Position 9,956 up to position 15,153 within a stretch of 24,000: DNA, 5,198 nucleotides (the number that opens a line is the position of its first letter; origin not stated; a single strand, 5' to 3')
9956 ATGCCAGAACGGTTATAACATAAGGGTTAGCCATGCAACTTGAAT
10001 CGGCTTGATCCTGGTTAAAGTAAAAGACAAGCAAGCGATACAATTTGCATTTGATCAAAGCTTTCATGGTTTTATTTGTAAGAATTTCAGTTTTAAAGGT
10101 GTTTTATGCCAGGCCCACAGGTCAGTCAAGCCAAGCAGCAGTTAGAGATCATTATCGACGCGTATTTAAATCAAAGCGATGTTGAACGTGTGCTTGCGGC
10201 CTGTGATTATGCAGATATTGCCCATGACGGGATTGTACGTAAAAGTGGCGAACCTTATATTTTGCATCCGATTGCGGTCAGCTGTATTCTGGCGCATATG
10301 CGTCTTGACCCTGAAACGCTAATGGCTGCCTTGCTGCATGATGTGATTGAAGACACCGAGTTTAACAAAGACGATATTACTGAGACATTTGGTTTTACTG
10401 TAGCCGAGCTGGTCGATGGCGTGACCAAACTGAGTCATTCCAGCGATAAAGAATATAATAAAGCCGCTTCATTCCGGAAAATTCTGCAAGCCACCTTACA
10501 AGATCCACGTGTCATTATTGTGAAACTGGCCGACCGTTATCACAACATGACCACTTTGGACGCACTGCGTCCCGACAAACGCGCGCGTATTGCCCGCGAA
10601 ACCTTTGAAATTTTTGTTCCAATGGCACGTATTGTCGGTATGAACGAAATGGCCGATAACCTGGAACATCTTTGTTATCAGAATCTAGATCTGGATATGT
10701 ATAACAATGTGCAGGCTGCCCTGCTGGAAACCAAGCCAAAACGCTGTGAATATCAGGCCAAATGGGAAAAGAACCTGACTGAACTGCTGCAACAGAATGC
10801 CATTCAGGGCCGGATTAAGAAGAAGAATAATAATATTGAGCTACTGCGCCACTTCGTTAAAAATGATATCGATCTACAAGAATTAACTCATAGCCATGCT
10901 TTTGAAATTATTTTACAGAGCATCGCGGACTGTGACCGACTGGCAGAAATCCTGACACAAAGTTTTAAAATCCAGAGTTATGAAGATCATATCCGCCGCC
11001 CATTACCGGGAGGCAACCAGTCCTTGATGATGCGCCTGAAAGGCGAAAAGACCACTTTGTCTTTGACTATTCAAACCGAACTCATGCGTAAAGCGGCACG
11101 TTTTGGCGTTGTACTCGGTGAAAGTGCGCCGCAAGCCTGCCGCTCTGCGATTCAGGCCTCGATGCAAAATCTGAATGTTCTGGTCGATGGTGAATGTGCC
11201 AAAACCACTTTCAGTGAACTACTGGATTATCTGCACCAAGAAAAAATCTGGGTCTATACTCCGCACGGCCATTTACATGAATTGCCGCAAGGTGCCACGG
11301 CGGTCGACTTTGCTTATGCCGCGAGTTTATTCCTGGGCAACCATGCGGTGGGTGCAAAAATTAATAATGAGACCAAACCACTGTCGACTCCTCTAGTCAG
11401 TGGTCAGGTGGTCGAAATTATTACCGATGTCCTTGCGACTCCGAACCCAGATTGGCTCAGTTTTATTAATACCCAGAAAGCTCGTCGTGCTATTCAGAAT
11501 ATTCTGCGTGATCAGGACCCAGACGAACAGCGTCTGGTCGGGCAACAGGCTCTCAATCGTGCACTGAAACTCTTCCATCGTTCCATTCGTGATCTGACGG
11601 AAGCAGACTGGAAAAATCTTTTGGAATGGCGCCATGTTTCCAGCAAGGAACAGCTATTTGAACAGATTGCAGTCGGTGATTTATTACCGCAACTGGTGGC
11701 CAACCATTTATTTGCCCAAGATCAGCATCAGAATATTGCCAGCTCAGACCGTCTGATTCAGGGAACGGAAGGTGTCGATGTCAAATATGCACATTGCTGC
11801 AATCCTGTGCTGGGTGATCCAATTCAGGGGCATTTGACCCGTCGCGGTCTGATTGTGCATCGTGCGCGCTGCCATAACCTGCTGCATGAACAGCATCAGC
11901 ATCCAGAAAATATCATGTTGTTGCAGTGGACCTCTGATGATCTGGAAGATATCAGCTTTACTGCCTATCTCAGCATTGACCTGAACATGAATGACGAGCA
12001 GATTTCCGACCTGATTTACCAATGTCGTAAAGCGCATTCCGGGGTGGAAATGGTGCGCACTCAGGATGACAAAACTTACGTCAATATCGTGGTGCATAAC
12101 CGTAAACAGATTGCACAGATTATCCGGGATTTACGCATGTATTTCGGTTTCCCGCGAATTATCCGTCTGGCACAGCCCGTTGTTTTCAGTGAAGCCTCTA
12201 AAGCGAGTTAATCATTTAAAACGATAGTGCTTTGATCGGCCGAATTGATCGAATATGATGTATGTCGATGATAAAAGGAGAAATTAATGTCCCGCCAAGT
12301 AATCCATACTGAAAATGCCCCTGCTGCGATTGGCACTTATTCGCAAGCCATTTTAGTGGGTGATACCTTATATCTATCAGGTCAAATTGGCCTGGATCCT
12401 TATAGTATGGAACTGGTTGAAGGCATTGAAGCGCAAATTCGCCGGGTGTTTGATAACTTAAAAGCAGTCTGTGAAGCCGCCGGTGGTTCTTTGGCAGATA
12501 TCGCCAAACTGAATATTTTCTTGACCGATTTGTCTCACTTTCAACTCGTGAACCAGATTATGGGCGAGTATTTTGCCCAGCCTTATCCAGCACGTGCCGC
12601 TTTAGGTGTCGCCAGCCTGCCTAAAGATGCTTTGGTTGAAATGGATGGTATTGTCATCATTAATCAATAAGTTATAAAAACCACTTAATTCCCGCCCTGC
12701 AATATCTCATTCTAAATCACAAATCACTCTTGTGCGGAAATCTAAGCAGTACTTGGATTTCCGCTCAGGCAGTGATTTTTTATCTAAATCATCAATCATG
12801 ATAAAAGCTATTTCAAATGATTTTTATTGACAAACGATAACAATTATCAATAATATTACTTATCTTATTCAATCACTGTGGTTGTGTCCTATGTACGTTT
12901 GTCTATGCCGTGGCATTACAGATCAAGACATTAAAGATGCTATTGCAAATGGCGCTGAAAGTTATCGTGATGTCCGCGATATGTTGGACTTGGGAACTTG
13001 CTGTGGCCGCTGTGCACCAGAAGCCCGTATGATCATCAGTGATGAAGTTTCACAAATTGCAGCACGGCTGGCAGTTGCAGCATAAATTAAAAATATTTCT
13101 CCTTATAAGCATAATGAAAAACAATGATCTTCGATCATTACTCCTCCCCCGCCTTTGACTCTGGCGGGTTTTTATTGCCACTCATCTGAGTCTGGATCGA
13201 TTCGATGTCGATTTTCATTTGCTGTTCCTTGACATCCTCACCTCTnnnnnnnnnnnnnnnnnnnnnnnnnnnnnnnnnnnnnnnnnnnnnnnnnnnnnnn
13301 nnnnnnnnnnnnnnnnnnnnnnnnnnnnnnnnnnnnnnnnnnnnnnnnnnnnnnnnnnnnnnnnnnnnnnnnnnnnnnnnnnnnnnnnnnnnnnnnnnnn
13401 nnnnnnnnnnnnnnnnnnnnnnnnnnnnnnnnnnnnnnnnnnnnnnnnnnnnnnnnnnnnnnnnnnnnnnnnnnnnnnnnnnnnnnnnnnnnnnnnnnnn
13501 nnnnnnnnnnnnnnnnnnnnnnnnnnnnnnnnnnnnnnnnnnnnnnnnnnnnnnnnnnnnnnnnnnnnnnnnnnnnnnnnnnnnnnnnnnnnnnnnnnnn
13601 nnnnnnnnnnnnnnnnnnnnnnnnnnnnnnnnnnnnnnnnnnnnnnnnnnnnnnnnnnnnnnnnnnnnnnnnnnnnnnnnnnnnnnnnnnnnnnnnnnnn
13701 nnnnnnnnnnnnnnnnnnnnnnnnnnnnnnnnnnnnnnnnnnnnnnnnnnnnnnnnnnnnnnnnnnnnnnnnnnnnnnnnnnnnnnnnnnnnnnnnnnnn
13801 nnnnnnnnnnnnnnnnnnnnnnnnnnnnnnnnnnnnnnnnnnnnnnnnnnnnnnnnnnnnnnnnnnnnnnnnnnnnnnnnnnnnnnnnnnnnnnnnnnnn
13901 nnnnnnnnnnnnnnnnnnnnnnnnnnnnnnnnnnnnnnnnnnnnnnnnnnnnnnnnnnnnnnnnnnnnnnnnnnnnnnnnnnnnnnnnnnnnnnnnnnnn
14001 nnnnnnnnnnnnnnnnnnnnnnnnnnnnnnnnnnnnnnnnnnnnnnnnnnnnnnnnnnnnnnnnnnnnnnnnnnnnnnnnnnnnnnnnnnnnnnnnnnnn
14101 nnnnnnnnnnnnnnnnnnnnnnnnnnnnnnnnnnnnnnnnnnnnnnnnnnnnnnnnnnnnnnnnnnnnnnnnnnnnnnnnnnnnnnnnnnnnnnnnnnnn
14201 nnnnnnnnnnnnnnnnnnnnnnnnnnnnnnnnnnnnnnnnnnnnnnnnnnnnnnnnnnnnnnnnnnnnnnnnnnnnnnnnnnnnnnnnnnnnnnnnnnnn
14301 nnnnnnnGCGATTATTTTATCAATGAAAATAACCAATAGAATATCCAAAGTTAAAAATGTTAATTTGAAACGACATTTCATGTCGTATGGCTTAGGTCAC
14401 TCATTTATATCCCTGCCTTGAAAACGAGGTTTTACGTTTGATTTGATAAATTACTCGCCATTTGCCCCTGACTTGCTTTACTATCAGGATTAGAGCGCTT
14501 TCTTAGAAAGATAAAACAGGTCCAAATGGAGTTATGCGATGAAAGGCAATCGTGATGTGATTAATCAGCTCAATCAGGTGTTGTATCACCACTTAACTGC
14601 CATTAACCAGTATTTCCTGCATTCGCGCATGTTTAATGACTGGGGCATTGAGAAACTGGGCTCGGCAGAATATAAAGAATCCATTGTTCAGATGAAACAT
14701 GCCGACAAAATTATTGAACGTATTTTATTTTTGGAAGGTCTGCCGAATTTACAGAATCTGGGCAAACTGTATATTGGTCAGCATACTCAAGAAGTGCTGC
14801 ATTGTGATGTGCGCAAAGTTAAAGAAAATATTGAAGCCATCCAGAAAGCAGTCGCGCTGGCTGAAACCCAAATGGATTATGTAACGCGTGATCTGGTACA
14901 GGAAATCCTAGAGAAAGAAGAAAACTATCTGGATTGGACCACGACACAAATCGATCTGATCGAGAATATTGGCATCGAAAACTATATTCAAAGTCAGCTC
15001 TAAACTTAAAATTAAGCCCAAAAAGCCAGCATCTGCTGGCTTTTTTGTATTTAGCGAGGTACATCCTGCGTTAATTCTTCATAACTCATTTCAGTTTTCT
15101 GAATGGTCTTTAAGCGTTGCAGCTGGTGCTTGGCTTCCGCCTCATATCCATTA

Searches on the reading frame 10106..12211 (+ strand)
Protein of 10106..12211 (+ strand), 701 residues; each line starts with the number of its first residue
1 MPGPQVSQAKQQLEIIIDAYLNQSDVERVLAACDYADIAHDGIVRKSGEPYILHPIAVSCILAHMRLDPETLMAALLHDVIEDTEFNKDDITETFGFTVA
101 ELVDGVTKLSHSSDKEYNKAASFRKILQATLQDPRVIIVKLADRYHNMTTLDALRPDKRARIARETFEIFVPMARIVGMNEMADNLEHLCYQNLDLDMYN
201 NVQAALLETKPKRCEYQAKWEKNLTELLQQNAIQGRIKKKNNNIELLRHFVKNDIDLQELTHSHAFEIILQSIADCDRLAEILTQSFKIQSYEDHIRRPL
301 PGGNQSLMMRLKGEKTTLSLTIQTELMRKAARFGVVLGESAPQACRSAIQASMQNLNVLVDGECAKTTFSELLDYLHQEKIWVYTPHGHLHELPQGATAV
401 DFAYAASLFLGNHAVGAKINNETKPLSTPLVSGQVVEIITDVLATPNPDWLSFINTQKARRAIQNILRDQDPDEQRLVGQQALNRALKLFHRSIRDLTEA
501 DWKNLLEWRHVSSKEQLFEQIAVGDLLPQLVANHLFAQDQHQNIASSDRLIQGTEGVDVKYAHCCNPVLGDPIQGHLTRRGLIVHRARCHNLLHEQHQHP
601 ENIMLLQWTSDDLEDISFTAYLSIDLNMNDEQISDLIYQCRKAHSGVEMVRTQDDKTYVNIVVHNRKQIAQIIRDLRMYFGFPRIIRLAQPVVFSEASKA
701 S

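Call 65: search_protein_families(library=pfam, proteins=[window:10106-12211:+], max_evalue=0.0001)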
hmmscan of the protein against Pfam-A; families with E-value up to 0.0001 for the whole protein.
window:10106-12211:+ (701 aa): 3 families
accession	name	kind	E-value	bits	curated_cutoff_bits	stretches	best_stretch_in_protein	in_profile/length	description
PF13328.12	HD_4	-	1.1e-38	132.9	27.2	1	32-179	1-155/156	HD domain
PF02824.27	TGS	-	4.4e-16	59.1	22.2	1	381-440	1-60/60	TGS domain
PF01966.28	HD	-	6.7e-10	39.7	22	1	52-148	2-116/116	HD domain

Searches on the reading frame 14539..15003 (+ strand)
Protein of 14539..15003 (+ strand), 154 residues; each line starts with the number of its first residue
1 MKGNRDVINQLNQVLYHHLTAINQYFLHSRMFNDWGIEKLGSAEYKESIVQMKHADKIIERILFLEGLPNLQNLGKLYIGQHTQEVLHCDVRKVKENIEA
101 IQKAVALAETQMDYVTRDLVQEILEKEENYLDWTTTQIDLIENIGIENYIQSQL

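Call 3: search_protein_families(library=pfam, proteins=[window:14539-15003:+], max_evalue=0.01)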
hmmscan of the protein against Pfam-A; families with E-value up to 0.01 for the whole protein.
window:14539-15003:+ (154 aa): 1 family
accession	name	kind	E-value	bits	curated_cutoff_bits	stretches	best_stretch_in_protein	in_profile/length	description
PF00210.30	Ferritin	-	8.5e-31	107.2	24.5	1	8-143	1-141/142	Ferritin-like domain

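Call 4: search_protein_families(library=ncbifam, proteins=[window:14539-15003:+], max_evalue=0.01)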
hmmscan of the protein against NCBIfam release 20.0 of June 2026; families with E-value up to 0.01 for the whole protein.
window:14539-15003:+ (154 aa): 2 families
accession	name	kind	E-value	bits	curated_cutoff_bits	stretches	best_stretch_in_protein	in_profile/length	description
TIGR00754.1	bfr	equivalog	4.3e-61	205.5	125.55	1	1-154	1-154/157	bacterioferritin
NF041388.1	DNAstvprot_Halo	equivalog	0.0056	16.6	170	0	53-129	70-155/171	DNA starvation/stationary phase protection protein DpsA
